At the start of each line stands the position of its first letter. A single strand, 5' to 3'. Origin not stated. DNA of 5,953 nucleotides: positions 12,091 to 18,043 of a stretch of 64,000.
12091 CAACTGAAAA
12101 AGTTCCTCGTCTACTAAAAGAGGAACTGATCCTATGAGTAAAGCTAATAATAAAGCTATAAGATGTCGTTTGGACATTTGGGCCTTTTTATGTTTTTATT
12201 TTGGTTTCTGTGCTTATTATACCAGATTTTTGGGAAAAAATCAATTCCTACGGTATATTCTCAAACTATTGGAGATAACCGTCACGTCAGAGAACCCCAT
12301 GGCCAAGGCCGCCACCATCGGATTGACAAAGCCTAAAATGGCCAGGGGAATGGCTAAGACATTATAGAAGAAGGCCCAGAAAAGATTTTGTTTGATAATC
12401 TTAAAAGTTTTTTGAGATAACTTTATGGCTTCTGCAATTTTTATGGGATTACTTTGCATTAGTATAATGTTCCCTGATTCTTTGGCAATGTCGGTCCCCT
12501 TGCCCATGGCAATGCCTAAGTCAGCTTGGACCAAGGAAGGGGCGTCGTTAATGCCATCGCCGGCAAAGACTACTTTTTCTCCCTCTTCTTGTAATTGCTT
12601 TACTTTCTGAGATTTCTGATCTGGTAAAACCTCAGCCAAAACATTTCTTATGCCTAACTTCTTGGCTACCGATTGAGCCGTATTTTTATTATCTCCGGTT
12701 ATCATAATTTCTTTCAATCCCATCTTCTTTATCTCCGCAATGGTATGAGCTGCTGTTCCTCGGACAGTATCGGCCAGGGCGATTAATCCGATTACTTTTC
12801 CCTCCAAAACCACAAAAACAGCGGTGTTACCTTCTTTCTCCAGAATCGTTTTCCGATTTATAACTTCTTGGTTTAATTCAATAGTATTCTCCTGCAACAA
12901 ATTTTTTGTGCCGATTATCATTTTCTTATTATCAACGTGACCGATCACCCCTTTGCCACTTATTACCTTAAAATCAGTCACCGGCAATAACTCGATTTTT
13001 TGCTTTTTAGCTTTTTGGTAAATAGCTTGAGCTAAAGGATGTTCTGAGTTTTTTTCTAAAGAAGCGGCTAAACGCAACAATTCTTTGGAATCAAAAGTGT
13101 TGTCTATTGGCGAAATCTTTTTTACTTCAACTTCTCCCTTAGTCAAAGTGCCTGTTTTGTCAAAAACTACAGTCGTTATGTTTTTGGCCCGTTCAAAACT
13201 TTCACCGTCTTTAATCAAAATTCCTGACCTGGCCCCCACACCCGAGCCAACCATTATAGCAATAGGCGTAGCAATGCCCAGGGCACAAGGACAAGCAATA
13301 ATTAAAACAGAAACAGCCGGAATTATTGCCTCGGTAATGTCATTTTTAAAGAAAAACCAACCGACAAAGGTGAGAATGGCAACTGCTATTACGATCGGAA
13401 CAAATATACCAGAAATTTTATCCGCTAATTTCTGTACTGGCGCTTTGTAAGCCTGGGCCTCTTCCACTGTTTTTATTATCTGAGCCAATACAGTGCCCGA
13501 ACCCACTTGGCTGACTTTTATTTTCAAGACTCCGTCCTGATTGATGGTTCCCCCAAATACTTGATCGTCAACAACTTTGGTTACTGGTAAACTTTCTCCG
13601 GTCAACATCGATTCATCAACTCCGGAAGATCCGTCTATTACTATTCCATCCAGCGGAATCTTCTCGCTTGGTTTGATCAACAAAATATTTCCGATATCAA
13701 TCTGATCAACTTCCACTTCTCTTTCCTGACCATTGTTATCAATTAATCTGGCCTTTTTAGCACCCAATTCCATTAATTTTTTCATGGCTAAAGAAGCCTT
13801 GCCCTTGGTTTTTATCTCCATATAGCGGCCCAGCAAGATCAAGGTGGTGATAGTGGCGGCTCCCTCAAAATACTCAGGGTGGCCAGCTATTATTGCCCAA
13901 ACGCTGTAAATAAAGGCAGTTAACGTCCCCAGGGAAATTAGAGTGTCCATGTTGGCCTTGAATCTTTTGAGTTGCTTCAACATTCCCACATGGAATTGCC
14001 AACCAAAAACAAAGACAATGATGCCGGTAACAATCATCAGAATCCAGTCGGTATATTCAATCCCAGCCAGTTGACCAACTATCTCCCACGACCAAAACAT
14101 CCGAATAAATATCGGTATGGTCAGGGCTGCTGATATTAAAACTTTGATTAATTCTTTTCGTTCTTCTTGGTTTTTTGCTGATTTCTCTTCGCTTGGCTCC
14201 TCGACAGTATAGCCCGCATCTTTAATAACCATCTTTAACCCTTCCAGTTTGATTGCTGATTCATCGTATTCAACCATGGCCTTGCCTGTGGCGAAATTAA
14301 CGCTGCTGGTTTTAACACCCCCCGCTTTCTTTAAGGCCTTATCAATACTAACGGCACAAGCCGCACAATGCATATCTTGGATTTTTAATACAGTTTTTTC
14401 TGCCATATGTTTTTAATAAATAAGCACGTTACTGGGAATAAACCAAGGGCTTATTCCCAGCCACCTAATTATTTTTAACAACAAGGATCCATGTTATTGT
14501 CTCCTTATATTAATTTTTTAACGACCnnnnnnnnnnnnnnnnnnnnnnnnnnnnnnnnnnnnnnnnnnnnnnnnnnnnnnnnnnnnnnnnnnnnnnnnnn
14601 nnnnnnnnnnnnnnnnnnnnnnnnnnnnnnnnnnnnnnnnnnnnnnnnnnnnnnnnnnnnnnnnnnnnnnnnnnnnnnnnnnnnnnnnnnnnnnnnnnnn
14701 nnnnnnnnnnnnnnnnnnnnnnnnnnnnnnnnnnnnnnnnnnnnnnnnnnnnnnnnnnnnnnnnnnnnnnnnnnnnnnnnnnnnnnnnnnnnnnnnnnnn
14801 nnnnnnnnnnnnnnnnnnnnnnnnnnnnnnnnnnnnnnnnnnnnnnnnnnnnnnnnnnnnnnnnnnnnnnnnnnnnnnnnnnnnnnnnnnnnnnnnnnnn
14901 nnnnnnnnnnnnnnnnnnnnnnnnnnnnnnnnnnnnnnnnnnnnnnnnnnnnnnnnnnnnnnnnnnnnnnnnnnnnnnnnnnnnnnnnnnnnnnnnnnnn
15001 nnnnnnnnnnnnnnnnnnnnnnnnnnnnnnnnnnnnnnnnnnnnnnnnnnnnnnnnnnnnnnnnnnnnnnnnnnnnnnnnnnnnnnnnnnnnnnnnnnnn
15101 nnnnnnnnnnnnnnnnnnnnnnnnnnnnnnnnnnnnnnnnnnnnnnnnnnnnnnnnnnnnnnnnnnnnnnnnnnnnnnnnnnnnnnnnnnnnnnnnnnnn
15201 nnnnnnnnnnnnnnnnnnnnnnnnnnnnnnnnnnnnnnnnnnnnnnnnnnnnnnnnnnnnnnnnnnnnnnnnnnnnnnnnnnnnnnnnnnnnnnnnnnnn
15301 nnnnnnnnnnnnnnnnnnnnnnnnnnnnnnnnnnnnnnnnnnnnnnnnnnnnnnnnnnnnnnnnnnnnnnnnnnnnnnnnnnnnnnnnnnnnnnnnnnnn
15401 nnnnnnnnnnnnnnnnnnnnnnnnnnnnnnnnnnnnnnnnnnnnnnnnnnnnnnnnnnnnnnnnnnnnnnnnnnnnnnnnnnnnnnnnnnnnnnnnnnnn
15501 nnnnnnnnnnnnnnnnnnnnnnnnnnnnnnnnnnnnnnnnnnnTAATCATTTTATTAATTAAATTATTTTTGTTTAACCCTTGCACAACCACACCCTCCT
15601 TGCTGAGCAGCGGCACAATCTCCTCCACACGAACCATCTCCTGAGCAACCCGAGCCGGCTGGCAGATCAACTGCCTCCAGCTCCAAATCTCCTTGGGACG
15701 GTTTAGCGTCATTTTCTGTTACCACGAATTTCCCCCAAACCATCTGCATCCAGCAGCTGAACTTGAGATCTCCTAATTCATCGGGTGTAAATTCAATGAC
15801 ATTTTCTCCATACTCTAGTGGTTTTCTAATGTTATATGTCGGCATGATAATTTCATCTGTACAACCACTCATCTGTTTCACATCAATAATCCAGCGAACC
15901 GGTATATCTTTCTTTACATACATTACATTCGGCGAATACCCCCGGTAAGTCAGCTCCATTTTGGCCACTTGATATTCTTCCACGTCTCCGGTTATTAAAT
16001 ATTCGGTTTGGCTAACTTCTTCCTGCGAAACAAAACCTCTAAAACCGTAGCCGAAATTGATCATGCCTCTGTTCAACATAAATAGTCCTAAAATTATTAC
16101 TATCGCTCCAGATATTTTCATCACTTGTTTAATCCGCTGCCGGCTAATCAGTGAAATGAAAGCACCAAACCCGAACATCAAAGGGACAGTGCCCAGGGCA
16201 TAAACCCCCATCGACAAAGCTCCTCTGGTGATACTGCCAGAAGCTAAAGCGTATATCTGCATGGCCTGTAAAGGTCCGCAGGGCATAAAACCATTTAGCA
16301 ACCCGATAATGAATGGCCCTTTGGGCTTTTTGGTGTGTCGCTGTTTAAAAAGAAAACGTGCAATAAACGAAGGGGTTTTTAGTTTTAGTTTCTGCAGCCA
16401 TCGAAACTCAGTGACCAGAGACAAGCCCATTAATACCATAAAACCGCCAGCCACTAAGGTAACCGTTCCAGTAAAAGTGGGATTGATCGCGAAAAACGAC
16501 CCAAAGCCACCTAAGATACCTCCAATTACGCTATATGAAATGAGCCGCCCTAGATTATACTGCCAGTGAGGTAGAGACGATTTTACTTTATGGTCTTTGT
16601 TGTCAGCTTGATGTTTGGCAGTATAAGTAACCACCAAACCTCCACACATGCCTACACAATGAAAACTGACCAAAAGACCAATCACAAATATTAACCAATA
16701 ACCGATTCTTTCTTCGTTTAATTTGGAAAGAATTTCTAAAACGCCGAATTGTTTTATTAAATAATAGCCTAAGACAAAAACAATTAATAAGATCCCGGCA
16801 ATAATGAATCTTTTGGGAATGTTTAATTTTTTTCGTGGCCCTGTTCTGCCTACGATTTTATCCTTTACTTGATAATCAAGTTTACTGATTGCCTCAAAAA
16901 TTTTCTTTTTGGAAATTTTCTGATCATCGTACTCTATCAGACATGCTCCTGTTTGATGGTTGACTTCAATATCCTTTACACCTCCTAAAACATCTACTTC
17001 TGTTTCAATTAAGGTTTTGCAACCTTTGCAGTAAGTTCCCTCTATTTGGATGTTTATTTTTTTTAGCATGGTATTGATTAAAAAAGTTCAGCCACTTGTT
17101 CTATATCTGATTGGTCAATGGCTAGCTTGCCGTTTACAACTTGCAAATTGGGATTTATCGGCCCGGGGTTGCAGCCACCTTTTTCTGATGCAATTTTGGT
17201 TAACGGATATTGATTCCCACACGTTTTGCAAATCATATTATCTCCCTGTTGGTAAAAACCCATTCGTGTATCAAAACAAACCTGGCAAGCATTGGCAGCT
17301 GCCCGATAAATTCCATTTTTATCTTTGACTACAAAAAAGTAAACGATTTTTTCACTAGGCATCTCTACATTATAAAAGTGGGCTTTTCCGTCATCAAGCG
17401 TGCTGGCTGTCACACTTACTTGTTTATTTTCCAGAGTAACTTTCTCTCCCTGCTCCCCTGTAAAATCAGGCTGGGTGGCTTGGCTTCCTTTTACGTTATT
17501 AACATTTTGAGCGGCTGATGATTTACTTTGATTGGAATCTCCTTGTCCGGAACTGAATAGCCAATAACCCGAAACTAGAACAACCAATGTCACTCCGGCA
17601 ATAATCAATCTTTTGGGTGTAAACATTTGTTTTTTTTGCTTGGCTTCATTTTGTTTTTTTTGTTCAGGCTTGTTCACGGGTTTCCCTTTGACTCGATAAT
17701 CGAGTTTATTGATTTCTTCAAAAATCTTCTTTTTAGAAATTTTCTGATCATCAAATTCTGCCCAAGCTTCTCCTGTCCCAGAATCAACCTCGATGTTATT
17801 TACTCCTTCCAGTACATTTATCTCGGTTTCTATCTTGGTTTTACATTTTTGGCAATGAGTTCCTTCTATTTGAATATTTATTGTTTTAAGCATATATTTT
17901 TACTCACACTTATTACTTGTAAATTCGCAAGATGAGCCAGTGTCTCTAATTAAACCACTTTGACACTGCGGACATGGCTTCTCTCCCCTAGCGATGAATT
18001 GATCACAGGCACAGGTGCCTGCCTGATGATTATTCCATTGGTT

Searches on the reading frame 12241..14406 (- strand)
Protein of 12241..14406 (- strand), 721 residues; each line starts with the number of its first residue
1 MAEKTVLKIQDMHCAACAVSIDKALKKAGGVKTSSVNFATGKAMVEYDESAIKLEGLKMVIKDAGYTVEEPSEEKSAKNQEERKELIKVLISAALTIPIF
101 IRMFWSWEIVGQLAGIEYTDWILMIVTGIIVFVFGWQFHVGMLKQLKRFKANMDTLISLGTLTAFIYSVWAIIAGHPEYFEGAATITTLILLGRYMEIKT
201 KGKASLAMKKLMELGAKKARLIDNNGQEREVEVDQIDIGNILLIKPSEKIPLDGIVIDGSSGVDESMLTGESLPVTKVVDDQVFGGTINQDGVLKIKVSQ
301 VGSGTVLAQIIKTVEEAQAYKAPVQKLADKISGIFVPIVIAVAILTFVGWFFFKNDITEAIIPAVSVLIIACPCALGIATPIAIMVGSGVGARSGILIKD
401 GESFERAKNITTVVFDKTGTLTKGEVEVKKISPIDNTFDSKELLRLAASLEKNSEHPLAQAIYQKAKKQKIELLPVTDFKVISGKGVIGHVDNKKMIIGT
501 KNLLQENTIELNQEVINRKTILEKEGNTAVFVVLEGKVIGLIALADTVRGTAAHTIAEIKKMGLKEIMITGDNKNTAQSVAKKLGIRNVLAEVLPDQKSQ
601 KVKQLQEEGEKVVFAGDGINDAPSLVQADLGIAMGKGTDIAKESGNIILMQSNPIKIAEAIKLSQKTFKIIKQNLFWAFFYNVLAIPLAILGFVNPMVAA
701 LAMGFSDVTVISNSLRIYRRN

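Call 3: search_protein_families(library=pfam, proteins=[window:12241-14406:-], max_evalue=0.01)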
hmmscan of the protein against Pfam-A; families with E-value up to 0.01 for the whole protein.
window:12241-14406:- (721 aa): 5 families
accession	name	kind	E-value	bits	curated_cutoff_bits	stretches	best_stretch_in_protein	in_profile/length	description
PF00122.25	E1-E2_ATPase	-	1.8e-57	194.2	28.1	1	214-393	2-180/181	E1-E2 ATPase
PF00702.32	Hydrolase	-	4e-34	119.1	26.4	1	410-629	1-191/191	haloacid dehalogenase-like hydrolase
PF00403.32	HMA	-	1.6e-13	51.3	24.8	1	6-67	1-62/62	Heavy-metal-associated domain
PF19991.5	HMA_2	-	2.3e-05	24.8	30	1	18-90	32-104/154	Heavy metal associated domain 2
PF08282.18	Hydrolase_3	-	0.00022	21.5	20.9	1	603-652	197-246/255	haloacid dehalogenase-like hydrolase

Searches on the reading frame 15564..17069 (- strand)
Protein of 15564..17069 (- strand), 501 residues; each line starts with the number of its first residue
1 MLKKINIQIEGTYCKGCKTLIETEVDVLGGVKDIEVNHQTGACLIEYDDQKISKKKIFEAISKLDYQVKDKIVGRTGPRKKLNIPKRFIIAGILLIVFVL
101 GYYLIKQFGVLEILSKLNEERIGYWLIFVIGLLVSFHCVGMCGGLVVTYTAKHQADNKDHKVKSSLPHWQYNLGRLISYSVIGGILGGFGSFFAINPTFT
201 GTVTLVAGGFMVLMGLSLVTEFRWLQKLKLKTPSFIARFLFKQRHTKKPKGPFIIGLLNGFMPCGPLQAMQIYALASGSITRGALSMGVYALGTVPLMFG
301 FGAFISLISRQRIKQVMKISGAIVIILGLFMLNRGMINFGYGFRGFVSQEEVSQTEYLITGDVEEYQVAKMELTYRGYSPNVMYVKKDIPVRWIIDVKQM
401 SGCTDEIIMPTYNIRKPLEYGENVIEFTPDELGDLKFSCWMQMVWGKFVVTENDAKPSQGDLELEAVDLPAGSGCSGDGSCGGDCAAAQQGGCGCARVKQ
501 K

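Call 3: search_protein_families(library=pfam, proteins=[window:15564-17069:-], max_evalue=0.01)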
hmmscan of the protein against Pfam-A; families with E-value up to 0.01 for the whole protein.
window:15564-17069:- (501 aa): 4 families
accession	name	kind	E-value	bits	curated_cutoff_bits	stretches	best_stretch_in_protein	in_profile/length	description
PF13386.12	DsbD_2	-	1.6e-50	172.3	24.9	1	127-329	2-198/199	Cytochrome C biogenesis protein transmembrane region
PF00403.32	HMA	-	3.2e-08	34.3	24.8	1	7-66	2-61/62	Heavy-metal-associated domain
PF13473.12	Cupredoxin_1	-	4.8e-06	27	27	1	363-450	17-104/104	Cupredoxin-like domain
PF19991.5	HMA_2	-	4.3e-05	23.9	30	1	19-64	33-78/154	Heavy metal associated domain 2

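Call 4: search_protein_families(library=ncbifam, proteins=[window:15564-17069:-], max_evalue=0.01)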
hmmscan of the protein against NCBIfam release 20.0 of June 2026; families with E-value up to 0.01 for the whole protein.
window:15564-17069:- (501 aa): 11 families
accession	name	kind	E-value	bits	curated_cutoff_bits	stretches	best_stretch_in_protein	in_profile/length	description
NF033556.1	MerTP_fusion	equivalog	5.1e-11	42.5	180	1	2-69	119-186/186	mercuric transport protein MerTP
NF033795.1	chaper_CopZ_Bs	exception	1.9e-10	40.8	91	1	6-69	3-66/66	copper chaperone CopZ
NF033794.2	chaper_CopZ_Eh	exception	4.7e-10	39.5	95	1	4-68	1-65/68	copper chaperone CopZ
TIGR00003.1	TIGR00003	subfamily_domain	3e-09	36.9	62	1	4-68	1-65/66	copper ion binding protein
NF041115.1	UxxU_metal_bind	equivalog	4.4e-08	33.1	95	1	3-67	4-68/74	metal-binding (seleno)protein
NF040495.1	tranport_ArsG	equivalog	2.4e-05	23.9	200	1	125-306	8-185/225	aromatic aminobenezylarsenical efflux permease ArsG family transporter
NF047957.1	CopZ_AFE_1862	equivalog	0.00023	21.5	85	1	5-68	1-61/62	CopZ family metallochaperone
TIGR02052.1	MerP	equivalog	0.0011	19.4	92.55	1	4-65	24-85/92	mercury resistance system periplasmic binding protein MerP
NF001419.0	PRK00293.1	subfamily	0.0013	17.4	330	1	160-336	207-386/574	protein-disulfide reductase DsbD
NF010311.1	PRK13748.1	subfamily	0.0028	16.6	600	1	6-70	2-65/560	mercury(II) reductase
NF033775.1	P_type_ZntA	exception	0.0083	14.4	1240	0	4-85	49-130/732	Zn(II)/Cd(II)/Pb(II) translocating P-type ATPase ZntA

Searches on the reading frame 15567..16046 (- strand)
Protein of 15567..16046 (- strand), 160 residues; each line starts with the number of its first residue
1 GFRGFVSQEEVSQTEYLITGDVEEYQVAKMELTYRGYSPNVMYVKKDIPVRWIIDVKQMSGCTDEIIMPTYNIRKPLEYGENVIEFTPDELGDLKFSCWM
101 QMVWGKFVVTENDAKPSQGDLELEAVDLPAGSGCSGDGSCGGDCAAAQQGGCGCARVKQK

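Call 55: search_solved_structures(query=window:15567-16046:-, max_evalue=1, show_alignments=2)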
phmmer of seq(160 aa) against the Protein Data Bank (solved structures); distinct sequences matched with E-value up to 1: 3.
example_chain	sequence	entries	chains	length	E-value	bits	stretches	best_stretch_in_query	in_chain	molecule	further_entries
2mry_A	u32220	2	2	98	1.1e-15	61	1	25-109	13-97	Uncharacterized protein | CupA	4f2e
4f2f_A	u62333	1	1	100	1e-08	38.3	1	33-111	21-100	Cation-transporting ATPase, E1-E2 family protein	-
4u06_A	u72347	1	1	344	0.79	12.7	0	78-114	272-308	LIC10831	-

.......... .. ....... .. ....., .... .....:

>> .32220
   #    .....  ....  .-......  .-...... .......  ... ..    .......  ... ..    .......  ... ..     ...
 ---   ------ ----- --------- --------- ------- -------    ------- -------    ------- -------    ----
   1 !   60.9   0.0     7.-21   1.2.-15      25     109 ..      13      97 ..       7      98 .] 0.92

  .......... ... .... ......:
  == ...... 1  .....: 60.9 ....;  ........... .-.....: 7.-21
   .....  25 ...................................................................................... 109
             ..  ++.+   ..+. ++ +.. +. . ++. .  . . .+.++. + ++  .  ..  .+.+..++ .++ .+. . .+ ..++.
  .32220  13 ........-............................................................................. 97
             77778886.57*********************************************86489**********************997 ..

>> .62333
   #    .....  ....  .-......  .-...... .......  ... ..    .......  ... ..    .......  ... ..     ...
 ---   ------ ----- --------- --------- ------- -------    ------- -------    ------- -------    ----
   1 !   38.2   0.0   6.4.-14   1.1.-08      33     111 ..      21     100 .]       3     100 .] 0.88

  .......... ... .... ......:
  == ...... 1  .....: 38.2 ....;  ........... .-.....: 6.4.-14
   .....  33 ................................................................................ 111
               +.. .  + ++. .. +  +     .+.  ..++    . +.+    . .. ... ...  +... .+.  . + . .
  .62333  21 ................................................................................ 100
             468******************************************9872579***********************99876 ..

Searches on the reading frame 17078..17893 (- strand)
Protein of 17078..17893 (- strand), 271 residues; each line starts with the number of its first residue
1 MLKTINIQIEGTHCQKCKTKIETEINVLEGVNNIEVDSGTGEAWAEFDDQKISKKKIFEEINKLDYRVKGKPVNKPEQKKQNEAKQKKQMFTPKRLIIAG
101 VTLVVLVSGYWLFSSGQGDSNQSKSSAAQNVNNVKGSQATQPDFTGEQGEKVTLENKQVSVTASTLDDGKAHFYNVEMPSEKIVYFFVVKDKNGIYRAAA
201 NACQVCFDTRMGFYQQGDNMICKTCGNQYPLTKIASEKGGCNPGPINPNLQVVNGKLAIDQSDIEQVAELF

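Call 3: search_protein_families(library=pfam, proteins=[window:17078-17893:-], max_evalue=0.01)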
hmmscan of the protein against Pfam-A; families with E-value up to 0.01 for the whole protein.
window:17078-17893:- (271 aa): 3 families
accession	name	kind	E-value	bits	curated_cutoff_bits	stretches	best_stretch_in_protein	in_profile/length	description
PF10080.14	FtrD-like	-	2.5e-26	92.2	26.3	1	167-271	2-101/101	Membrane iron-sulfur containing protein FtrD-like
PF00403.32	HMA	-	3.3e-09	37.4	24.8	1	7-66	2-61/62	Heavy-metal-associated domain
PF12685.13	SpoIIIAH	-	0.0068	16.8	30.6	1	94-165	2-76/191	SpoIIIAH-like protein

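Call 4: search_protein_families(library=ncbifam, proteins=[window:17078-17893:-], max_evalue=0.01)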
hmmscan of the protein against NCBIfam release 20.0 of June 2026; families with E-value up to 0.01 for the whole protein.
window:17078-17893:- (271 aa): 14 families
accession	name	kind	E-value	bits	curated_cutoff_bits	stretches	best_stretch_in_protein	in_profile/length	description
NF033556.1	MerTP_fusion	equivalog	4e-12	46.1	180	1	2-69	119-186/186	mercuric transport protein MerTP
NF033795.1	chaper_CopZ_Bs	exception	7e-12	45.4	91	1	6-68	3-65/66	copper chaperone CopZ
NF033794.2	chaper_CopZ_Eh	exception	1e-11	44.8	95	1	6-67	3-64/68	copper chaperone CopZ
TIGR00003.1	TIGR00003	subfamily_domain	2.7e-10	40.3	62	1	5-68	2-65/66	copper ion binding protein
NF041115.1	UxxU_metal_bind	equivalog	5.7e-09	36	95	1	3-68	4-69/74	metal-binding (seleno)protein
TIGR02052.1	MerP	equivalog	1.5e-05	25.4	92.55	1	3-57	23-77/92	mercury resistance system periplasmic binding protein MerP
NF047957.1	CopZ_AFE_1862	equivalog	1.5e-05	25.3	85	1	5-44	1-40/62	CopZ family metallochaperone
NF010311.1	PRK13748.1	subfamily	1.7e-05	23.9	600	1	6-87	2-82/560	mercury(II) reductase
NF033781.1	chaper_CopP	exception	8e-05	22.7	112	1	5-49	2-46/65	copper-binding metallochaperone CopP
NF008262.1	PRK11033.1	equivalog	0.00034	19.2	1005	1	6-101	44-137/731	zinc/cadmium/mercury/lead-transporting ATPase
NF047528.1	LIMLP_03685_anti-sigma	equivalog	0.00056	19.2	200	1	44-129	14-100/347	LIMLP_03685 family anti-sigma factor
NF045683.1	MerT_CopZ_Se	exception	0.0036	16.8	375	1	3-57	162-216/235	MerT/CopZ fusion-like heavy metal transport selenoprotein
NF004285.1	PRK05696.1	equivalog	0.0059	16.4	179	0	78-132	8-61/171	flagellar basal body-associated protein FliL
NF052375.1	antisigma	equivalog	0.0092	16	100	0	68-168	62-162/217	anti-sigma factor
